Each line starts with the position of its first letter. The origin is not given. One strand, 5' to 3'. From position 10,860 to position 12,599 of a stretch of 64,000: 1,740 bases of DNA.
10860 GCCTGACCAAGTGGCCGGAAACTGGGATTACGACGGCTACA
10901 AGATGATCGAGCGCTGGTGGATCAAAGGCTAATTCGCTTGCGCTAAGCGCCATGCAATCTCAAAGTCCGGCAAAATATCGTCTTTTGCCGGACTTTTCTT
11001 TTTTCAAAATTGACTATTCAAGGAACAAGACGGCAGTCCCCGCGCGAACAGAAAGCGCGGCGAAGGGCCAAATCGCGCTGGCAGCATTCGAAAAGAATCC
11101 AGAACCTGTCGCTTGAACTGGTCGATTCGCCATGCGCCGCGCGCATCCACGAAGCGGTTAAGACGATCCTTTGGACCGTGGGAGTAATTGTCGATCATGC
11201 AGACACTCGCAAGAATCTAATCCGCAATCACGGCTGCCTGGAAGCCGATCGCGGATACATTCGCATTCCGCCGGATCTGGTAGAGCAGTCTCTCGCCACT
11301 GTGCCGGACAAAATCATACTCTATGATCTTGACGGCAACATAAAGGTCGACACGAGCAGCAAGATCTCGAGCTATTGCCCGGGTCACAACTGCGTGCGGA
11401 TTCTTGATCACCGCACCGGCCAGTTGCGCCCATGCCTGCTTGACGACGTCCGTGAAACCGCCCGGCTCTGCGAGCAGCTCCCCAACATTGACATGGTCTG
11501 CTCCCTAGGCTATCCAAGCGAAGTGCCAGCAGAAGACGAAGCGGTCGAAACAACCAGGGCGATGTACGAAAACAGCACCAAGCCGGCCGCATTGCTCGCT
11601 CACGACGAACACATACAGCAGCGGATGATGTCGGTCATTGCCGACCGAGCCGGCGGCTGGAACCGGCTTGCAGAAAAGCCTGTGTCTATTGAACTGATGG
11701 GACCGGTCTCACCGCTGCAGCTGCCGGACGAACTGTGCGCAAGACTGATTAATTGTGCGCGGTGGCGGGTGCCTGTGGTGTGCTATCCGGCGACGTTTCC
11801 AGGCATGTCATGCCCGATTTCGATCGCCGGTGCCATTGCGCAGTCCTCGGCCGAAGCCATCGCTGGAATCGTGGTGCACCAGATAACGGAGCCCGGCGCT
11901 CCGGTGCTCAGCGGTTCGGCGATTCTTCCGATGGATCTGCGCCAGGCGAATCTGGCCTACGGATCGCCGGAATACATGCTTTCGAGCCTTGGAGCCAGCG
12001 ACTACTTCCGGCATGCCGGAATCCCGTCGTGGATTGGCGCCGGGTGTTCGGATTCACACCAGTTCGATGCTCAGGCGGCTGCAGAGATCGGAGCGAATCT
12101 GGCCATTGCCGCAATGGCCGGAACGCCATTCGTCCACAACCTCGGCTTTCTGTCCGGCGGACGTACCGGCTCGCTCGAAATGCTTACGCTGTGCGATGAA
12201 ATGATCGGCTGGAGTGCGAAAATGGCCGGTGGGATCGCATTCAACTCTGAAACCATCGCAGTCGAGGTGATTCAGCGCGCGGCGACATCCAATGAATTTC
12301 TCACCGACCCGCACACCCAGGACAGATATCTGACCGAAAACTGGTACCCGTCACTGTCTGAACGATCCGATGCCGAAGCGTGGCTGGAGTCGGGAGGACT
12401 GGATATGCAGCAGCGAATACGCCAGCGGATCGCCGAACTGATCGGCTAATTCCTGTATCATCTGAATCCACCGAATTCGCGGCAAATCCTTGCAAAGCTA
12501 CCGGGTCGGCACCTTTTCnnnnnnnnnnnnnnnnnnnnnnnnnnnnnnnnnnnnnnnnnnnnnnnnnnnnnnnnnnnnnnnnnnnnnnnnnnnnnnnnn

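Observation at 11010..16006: Non-pyrrolysine MttB-family methyltransferase embedded inside a Dpp/Opp-type ABC importer operon, with no corrinoid partner in sight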

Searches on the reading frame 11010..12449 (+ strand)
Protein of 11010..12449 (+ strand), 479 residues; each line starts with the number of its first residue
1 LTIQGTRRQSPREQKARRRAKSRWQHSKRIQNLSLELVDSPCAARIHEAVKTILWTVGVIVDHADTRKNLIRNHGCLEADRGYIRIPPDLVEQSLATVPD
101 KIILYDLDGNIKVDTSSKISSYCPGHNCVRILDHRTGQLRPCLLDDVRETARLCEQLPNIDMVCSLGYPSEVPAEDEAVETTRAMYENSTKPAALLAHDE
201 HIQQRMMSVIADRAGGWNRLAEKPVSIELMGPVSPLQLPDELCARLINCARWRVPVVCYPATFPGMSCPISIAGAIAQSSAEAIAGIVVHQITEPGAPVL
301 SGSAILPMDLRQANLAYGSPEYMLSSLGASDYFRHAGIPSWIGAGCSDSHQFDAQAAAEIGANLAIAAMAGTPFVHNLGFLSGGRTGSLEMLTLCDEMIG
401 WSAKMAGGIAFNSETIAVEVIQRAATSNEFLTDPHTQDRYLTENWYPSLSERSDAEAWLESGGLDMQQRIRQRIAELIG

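Call 6: search_protein_families(library=pfam, proteins=[window:11010-12449:+])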
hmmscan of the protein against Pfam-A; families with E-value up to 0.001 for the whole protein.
window:11010-12449:+ (479 aa): 1 family
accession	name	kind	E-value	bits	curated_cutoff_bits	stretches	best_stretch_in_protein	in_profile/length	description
PF06253.16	MTTB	-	1.8e-74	251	25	1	9-478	2-472/500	Trimethylamine methyltransferase (MTTB)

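Call 12: find_homologous_proteins(query=window:11010-12446:+)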
Query window:11010-12446:+ (479 aa): 452 proteins with E <= 0.001 among 8000 candidates; the best 120 are listed.
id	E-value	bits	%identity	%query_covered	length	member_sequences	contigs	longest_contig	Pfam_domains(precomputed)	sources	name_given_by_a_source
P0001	1.8e-285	965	100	88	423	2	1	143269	PF06253.17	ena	-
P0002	1.9e-267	906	79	100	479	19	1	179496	PF06253.17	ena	-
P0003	1.5e-258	876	78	97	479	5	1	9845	PF06253.17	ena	-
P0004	2.9e-258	876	78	100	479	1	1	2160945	PF06253.17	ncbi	-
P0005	6.7e-258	874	77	100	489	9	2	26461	PF06253.17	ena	-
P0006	8.0e-258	874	78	99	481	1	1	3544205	PF06253.17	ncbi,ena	-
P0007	3.1e-257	872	79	99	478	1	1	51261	PF06253.17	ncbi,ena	-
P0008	3.7e-256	869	76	100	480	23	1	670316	PF06253.17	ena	-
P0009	6.1e-256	868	77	100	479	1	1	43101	PF06253.17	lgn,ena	-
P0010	6.8e-256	868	76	100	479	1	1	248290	PF06253.17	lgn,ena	-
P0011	1.4e-255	867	79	97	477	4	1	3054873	PF06253.17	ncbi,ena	-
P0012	4.5e-254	862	76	100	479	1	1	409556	PF06253.17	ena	-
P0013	6.6e-254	861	75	100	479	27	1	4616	PF06253.17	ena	-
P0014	1.0e-253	861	76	98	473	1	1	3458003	PF06253.17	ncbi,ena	-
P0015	1.5e-253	860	76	100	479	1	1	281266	PF06253.17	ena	-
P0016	1.5e-253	860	76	100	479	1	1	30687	PF06253.17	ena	-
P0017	1.5e-253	860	76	100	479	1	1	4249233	PF06253.17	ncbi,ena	-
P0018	2.0e-253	860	76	100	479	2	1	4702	PF06253.17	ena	-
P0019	2.6e-253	859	77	100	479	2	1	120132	PF06253.17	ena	-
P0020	5.8e-253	858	77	99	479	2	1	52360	PF06253.17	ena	-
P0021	8.1e-253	858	75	99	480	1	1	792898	PF06253.17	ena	-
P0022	2.7e-252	856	76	100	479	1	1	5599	PF06253.17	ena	-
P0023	5.7e-252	855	76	99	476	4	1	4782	PF06253.17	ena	-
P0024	7.6e-250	848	76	99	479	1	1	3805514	PF06253.17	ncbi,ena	-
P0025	8.9e-249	844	75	99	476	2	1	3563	PF06253.17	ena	-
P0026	1.2e-248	844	75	100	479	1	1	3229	PF06253.17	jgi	-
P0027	4.5e-248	842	73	99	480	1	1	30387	PF06253.17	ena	-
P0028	2.2e-247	840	75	99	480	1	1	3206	PF06253.17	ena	-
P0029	2.4e-247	840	75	99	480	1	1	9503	PF06253.17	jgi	jgi:trimethylamine--corrinoid protein Co-methyltransferase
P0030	2.8e-247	839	75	97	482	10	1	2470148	PF06253.17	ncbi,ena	-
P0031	6.7e-247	838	75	98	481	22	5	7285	PF06253.17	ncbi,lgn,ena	-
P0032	2.8e-246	836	73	100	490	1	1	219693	PF06253.17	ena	-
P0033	3.2e-246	836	74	99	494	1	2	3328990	PF06253.17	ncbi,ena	-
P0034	1.5e-245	834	75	97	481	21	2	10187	PF06253.17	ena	-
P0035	4.3e-245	832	75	99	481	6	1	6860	PF06253.17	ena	-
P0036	8.4e-245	831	75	98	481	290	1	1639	PF06253.17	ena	-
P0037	1.2e-244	831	74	98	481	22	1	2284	PF06253.17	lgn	-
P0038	2.1e-244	830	74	99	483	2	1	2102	PF06253.17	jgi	-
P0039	4.4e-244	829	74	100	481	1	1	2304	PF06253.17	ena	-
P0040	1.2e-243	827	74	100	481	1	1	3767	PF06253.17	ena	-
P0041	1.6e-243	827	74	100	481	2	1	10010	PF06253.17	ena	-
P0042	1.6e-243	827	74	100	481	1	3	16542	PF06253.17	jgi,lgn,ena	-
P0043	1.7e-243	827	74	100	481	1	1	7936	PF06253.17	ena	-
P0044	3.1e-243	826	74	100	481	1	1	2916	PF06253.17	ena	-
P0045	4.1e-243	826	74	99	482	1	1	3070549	PF06253.17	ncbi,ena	-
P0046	5.9e-243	825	74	100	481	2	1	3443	PF06253.17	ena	-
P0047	7.6e-243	825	74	100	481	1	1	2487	PF06253.17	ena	-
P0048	7.7e-243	825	74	100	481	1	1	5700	PF06253.17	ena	-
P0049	8.2e-243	825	74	100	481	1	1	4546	PF06253.17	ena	-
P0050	1.0e-242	824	74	99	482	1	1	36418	PF06253.17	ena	-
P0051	1.1e-242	824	74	100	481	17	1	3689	PF06253.17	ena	-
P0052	1.1e-242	824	74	100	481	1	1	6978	PF06253.17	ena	-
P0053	1.2e-242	824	73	99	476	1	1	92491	PF06253.17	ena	-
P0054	1.5e-242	824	75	98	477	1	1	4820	PF06253.17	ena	-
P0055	2.3e-242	823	74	99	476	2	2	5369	PF06253.17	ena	-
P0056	2.9e-242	823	73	100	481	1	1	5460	PF06253.17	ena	-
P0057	3.3e-242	823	74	99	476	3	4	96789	PF06253.17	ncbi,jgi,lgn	ncbi:MAG: trimethylamine--corrinoid protein Co-methyltransferase [Planctomycetota bacterium]|jgi:tri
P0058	5.4e-242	822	73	100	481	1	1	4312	PF06253.17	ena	-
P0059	7.5e-242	821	73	100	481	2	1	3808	PF06253.17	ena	-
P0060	3.3e-241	819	74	99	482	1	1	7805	PF06253.17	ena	-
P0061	5.1e-241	819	73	98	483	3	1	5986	PF06253.17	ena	-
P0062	1.7e-240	817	73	100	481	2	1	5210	PF06253.17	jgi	-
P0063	3.8e-240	816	73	99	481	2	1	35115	PF06253.17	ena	-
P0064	3.9e-240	816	73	97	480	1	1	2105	PF06253.17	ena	-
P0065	1.7e-239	814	72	99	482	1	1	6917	PF06253.17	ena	-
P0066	2.7e-239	813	73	99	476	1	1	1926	PF06253.17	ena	-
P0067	3.5e-239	813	73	99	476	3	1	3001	PF06253.17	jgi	jgi:trimethylamine--corrinoid protein Co-methyltransferase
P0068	2.8e-238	810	73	97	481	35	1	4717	PF06253.17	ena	-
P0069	3.4e-237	806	73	100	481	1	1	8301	PF06253.17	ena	-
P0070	4.0e-237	806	71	97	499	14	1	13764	PF06253.17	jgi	-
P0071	4.0e-237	806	71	99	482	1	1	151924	PF06253.17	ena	-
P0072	4.4e-237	806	72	98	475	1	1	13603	PF06253.17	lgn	-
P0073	1.1e-236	804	71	99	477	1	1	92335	PF06253.17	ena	-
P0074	4.3e-236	802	72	97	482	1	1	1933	PF06253.17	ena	-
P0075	9.0e-236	801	72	97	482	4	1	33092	PF06253.17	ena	-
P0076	9.0e-236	801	70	97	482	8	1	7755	PF06253.17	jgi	jgi:trimethylamine--corrinoid protein Co-methyltransferase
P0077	1.5e-235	801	72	97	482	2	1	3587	PF06253.17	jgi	jgi:trimethylamine--corrinoid protein Co-methyltransferase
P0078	1.8e-235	800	71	100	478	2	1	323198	PF06253.17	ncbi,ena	-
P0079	2.6e-235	800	72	99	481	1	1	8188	PF06253.17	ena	-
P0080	4.5e-235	799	78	90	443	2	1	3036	PF06253.17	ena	-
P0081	1.1e-234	798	72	97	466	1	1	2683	PF06253.17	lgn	-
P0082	2.5e-234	797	72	98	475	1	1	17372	PF06253.17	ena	-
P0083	2.9e-234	796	71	99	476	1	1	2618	PF06253.17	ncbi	ncbi:MAG: trimethylamine methyltransferase family protein, partial [bacterium]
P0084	2.1e-233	794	71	99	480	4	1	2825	PF06253.17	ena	-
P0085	2.4e-233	793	72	99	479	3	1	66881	PF06253.17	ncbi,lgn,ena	-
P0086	5.4e-233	792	69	97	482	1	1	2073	PF06253.17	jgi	jgi:trimethylamine--corrinoid protein Co-methyltransferase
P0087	9.0e-233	791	71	97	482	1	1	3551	PF06253.17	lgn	-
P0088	4.3e-232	789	71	96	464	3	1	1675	PF06253.17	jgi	jgi:trimethylamine--corrinoid protein Co-methyltransferase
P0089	6.5e-232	789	69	99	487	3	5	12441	PF06253.17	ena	-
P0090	6.6e-232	789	70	97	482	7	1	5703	PF06253.17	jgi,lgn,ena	-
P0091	9.1e-232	788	69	99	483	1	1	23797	PF06253.17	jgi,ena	-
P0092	2.5e-231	787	71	97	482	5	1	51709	PF06253.17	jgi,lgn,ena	-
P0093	3.5e-231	786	71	97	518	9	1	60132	PF06253.17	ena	-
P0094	6.0e-231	785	71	97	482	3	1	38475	PF06253.17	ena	-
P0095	6.1e-231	785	70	97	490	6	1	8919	PF06253.17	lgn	-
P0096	8.4e-231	785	69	99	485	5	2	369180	PF06253.17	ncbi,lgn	-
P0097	1.0e-230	785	69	99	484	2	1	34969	PF06253.17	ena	-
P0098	2.0e-230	784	71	98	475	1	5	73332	PF06253.17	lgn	-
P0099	2.6e-230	783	69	99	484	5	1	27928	PF06253.17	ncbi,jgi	-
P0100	2.7e-230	783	71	97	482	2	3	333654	PF06253.17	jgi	-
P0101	4.5e-230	783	69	99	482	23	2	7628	PF06253.17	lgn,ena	-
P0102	8.8e-230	782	70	99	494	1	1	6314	PF06253.17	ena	-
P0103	1.1e-229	781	70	97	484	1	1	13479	PF06253.17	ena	-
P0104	1.4e-229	781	68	97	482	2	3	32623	PF06253.17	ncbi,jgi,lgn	ncbi:MAG: trimethylamine--corrinoid protein Co-methyltransferase [Gammaproteobacteria bacterium]|jgi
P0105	1.9e-229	780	69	97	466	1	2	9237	PF06253.17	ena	-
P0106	8.8e-229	778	68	99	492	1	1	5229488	PF06253.17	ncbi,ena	-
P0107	2.0e-228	777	72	98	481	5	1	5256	PF06253.17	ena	-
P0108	2.6e-228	777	69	99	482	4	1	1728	PF06253.17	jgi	jgi:trimethylamine---corrinoid protein Co-methyltransferase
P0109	4.0e-228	776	69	97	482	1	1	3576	PF06253.17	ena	-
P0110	4.1e-228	776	69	99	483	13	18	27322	PF06253.17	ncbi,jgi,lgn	ncbi:MAG: trimethylamine--corrinoid protein Co-methyltransferase [Gammaproteobacteria bacterium]|jgi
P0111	4.3e-228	776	69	97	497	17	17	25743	PF06253.17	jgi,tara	jgi:trimethylamine--corrinoid protein Co-methyltransferase|tara:strand:+ start:2480 stop:3973 length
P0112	1.1e-227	775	68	99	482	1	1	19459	PF06253.17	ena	-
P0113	2.3e-227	774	69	99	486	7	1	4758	PF06253.17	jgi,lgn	jgi:trimethylamine--corrinoid protein Co-methyltransferase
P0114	3.9e-227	773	68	99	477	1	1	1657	PF06253.17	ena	-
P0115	1.9e-226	771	68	97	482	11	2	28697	PF06253.17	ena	-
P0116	2.9e-226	770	71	97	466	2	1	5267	PF06253.17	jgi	-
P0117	5.9e-226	769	67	99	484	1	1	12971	PF06253.17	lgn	-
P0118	3.5e-225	766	69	99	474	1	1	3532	PF06253.17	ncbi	-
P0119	1.2e-224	765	69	97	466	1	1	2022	PF06253.17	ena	-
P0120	3.0e-224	763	70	98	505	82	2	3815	PF06253.17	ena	-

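Call 13: find_related_loci(query=window:11010-12446:+, collection=genome_contigs, flank=10000)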
Query window:11010-12446:+ (479 aa) in genome_contigs; peptide patterns used: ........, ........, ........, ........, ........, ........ (x = any residue, [..] = any of these).
94 stretches matched a pattern; 59 encode a relative of the query (tblastn E <= 1e-3); 57 distinct loci.
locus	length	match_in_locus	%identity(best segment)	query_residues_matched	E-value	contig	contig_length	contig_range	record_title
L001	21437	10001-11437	79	1-479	0e+0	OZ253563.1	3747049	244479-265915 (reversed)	MAG: Arenicellales bacterium isolate d7a5d0b4-cbae-4db0-9a13-9ca8b385098f genome assembly, chromosome: 1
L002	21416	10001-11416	78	8-479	0e+0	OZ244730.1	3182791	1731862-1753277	MAG: Arenicellales bacterium isolate 47a2fcf5-af63-40bb-846f-e483aacbb5bc genome assembly, chromosome: 1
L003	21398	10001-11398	79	14-479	0e+0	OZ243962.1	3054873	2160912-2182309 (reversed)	MAG: Candidatus Poriferihabitaceae bacterium isolate 32b2e305-c3db-4362-a3a8-656a4bdf3677 genome assembly, chromosome: 1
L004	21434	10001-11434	76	1-478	0e+0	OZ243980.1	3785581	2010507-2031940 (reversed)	MAG: Arenicellales bacterium isolate 2bc81a4a-70f0-4651-b542-e07c7ba8b5a8 genome assembly, chromosome: 1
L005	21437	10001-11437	77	1-479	0e+0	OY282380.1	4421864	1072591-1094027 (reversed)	MAG: Arenicellales bacterium genome assembly, chromosome: 1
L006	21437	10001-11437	78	1-479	0e+0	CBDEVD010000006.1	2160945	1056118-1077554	MAG: Arenicellales bacterium isolate 024ae31b-b524-480c-aba5-61ed3f32f6b3 genome assembly, contig: contig_6, whole genom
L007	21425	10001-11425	78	5-479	0e+0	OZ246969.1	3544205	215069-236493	MAG: Arenicellales bacterium isolate 1218857c-7fba-425a-818a-049516f6d46d genome assembly, chromosome: 1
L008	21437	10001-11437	77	1-479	0e+0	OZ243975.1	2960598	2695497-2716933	MAG: Arenicellales bacterium isolate dab0f2a9-6c84-4861-9e31-239953c98c99 genome assembly, chromosome: 1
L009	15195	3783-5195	79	8-479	0e+0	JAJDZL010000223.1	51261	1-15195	MAG: Gammaproteobacteria bacterium isolate jk18x40bins.47 k141_2697227, whole genome shotgun sequence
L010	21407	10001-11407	77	10-478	0e+0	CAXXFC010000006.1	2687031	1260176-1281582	MAG: Arenicellales bacterium isolate 9a01abd2-b5de-4981-b0ad-ec789211487c genome assembly, contig: contig_6, whole genom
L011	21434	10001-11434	76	1-478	0e+0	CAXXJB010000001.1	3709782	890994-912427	MAG: Arenicellales bacterium isolate 685ef447-847a-4ca7-9a6d-cc7c06fcaba6 genome assembly, contig: contig_1, whole genom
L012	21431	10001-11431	74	3-479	0e+0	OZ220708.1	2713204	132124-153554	MAG: Arenicellales bacterium isolate a09e4232-3a37-4cba-b47e-813f1f4ff435 genome assembly, chromosome: 1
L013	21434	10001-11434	76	1-478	0e+0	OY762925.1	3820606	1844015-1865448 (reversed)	MAG: Arenicellales bacterium isolate fc57fc85-6992-497f-ba80-5e9215e941df genome assembly, chromosome: 1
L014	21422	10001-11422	74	6-479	0e+0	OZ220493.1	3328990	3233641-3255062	MAG: Arenicellales bacterium isolate 47beb661-ae7e-4fa4-8a93-5fda29c9c754 genome assembly, chromosome: 1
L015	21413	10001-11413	76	8-478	0e+0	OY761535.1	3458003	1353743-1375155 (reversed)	MAG: Arenicellales bacterium isolate 84d41cb1-8764-43d3-92a7-53f72595dab7 genome assembly, chromosome: 1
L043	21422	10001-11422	64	5-478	0e+0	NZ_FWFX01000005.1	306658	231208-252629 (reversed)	Roseovarius albus strain CECT 7450, whole genome shotgun sequence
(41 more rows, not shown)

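Call 16: search_protein_families(library=ncbifam, proteins=[window:11010-12449:+], max_evalue=0.01)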
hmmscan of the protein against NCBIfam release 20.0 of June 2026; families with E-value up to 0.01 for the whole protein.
window:11010-12449:+ (479 aa): 1 family
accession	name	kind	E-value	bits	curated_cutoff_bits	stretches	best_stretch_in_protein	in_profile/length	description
TIGR02369.2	trimeth_pyl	equivalog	1.9e-86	290.4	525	1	43-477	11-444/469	[trimethylamine--corrinoid protein] Co-methyltransferase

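Call 36: search_solved_structures(query=window:11010-12446:+, max_evalue=0.001, show_alignments=2)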
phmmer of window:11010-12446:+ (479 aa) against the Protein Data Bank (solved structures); distinct sequences matched with E-value up to 0.001: 5.
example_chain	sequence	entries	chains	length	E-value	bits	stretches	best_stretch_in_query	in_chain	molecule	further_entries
7xcl_A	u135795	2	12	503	9.1e-44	153.4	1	34-476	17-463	Trimethylamine methyltransferase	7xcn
7xcm_A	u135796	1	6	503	1.3e-43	152.9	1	34-476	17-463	Trimethylamine methyltransferase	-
9yce_A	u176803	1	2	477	1.5e-41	146.1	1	43-476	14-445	Glycine betaine methyltransferase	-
2qne_A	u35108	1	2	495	1.5e-41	146.1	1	43-476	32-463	Putative methyltransferase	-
4yyc_A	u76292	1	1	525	4.3e-29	105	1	83-470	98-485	Putative trimethylamine methyltransferase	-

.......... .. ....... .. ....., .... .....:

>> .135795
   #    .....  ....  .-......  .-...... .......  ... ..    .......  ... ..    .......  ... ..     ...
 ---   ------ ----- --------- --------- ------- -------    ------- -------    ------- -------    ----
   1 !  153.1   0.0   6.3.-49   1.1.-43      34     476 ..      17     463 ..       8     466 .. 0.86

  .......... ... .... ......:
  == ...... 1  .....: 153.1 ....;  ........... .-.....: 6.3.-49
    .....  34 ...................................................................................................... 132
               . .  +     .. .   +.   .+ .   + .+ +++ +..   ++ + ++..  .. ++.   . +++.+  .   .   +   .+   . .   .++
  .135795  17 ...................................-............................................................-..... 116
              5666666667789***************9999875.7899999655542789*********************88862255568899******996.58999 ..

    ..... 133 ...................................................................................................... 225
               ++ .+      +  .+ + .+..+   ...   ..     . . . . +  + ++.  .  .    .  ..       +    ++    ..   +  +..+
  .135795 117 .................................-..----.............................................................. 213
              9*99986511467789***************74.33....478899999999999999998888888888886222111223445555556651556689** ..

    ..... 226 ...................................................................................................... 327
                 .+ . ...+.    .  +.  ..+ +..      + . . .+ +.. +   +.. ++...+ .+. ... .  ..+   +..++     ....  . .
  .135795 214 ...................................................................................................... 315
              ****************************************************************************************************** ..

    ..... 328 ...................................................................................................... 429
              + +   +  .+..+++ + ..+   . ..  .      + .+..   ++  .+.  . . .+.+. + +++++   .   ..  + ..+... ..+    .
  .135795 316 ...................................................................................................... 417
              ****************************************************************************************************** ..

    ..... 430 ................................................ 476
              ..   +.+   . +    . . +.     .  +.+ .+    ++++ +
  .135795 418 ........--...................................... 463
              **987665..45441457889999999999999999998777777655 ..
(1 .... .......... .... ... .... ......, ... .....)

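Call 41: search_dna_similar(query=window:11010-12446:+, collection=plasmids, mode=protein, max_rows=25)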
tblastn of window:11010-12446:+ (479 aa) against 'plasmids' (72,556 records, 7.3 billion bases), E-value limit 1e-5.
Records with a match: 144; places in all: 194; records where one place covers at least 80% of the query: 124.
Best place of each record, by identity: <60% 144.
By first word of the organism name: Sinorhizobium 74; Leisingera 18; Mesorhizobium 9; Cereibacter 8; Paracoccus 4; Rhizobium 4; Ruegeria 3; Shinella 3; Alisedimentitalea 2; Rhodobacteraceae 2; and 14 more.
By predicted mobility (MOB-suite, as given by PLSDB): conjugative 72; non-mobilizable 68; mobilizable 4.
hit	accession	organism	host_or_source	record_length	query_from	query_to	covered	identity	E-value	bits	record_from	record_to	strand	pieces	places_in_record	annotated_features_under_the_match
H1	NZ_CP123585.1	Alisedimentitalea scapharcae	Anadara broughtonii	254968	15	478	97%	45.0%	1e-119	392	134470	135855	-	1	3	trimethylamine methyltransferase family protein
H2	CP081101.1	Rhodobacteraceae bacterium M382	-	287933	15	478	97%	45.0%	1e-119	392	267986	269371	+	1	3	trimethylamine methyltransferase family protein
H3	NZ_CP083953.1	Mesorhizobium sp. B2-1-8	cell culture,soil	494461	2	469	98%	28.1%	4e-17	92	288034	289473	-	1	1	trimethylamine methyltransferase family protein | FAD-dependent oxidoreductase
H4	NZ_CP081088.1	Leisingera caerulea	-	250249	12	469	96%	28.1%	9e-23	109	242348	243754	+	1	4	trimethylamine methyltransferase family protein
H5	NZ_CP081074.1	Leisingera caerulea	-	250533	6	469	97%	27.4%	3e-20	102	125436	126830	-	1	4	trimethylamine methyltransferase family protein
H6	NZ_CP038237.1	Leisingera sp. NJS201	cell culture,Marine Biofilm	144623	7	469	97%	27.4%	3e-22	108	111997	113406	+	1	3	trimethylamine methyltransferase family protein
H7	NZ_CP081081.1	Leisingera caerulea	-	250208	13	469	95%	27.8%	1e-20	103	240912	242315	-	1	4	trimethylamine methyltransferase family protein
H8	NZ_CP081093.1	Leisingera caerulea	-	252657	13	469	95%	27.5%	1e-19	100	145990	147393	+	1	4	trimethylamine methyltransferase family protein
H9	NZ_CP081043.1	Leisingera sp. M527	-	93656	7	478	99%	26.6%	5e-17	92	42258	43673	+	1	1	trimethylamine methyltransferase family protein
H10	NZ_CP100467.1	Halomicrococcus gelatinilyticus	cell culture,sediment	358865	38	478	92%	28.4%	1e-26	121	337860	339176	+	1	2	trimethylamine methyltransferase family protein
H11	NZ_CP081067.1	Leisingera caerulea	-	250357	13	469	95%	27.3%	2e-18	97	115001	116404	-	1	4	trimethylamine methyltransferase family protein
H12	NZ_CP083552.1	Leisingera sp. M658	-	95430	7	478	99%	26.4%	3e-17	92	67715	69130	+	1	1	trimethylamine methyltransferase family protein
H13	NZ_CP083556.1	Leisingera sp. S132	-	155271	35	479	93%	27.6%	6e-22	107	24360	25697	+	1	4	trimethylamine methyltransferase family protein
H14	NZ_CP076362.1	Gemmobacter fulvus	cell culture,Anabaena culture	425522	9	469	96%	26.5%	2e-20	102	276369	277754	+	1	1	trimethylamine methyltransferase family protein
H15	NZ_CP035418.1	Leisingera sp. NJS204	cell culture,Marine Biofilm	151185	15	469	95%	26.8%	6e-22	107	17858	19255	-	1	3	trimethylamine methyltransferase family protein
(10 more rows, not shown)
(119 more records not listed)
